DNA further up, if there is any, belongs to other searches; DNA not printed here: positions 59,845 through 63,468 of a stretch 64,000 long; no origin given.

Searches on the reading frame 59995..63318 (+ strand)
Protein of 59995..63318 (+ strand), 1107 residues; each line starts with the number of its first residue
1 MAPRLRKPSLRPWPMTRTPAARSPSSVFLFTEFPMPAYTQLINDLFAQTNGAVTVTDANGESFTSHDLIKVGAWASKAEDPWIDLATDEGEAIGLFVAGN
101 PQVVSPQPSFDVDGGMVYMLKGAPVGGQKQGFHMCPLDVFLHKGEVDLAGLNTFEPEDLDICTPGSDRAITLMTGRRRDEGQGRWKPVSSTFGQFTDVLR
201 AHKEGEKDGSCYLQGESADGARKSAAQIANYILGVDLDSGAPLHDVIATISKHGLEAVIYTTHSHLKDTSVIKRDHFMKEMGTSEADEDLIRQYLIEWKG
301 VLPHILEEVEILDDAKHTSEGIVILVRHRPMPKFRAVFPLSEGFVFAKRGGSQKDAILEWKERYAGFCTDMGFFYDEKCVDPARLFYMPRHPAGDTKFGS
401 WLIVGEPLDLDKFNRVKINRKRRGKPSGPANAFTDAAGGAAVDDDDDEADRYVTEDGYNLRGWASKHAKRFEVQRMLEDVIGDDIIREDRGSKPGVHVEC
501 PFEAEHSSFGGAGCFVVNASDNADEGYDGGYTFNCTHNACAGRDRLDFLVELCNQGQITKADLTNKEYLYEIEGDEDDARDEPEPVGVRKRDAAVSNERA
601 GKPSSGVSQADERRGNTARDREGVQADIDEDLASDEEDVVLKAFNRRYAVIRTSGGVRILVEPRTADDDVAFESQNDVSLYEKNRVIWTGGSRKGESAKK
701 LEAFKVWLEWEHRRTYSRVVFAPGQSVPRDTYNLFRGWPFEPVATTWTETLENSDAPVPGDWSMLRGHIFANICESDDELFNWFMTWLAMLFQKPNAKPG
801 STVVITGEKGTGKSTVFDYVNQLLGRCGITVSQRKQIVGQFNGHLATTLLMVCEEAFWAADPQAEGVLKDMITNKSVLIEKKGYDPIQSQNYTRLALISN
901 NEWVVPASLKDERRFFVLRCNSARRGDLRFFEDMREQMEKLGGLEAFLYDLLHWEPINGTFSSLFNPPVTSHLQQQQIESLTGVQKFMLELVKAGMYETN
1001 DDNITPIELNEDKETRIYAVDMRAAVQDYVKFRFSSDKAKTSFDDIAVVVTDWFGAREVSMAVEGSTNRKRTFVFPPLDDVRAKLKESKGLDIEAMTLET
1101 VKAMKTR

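Call 11: search_protein_families(library=pfam, proteins=[window:59995-63318:+])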
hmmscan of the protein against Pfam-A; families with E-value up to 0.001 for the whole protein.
window:59995-63318:+ (1107 aa): 1 family
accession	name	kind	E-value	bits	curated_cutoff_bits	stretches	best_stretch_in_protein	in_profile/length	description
PF19263.5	DUF5906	-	1.2e-21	77.9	27.6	1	806-914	2-114/114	Family of unknown function (DUF5906)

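Call 12: search_protein_families(library=phrogs, proteins=[window:59995-63318:+])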
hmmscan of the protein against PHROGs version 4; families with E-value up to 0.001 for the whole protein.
window:59995-63318:+ (1107 aa): 9 families
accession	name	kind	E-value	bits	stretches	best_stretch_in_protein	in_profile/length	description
phrog_10537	-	unknown function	2.1e-77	262.1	1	167-580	222-627/1229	-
phrog_1156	-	DNA, RNA and nucleotide metabolism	1.5e-40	140.6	1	571-1015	308-766/855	DNA primase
phrog_1829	-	DNA, RNA and nucleotide metabolism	7.8e-25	88.1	1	760-999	466-697/772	DNA primase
phrog_4762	-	unknown function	9.7e-15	54.6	1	701-921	402-627/822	-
phrog_2249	-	DNA, RNA and nucleotide metabolism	6.5e-09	36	1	686-827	408-554/802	DNA primase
phrog_24712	-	unknown function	1.4e-07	30.8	1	754-917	428-592/801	-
phrog_864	-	DNA, RNA and nucleotide metabolism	1.1e-06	28.5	1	772-902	338-466/1064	DNA primase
phrog_9765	-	DNA, RNA and nucleotide metabolism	9e-06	24.9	0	788-918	614-746/939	DNA primase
phrog_256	-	DNA, RNA and nucleotide metabolism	0.00028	20.6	0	188-269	39-119/798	DNA helicase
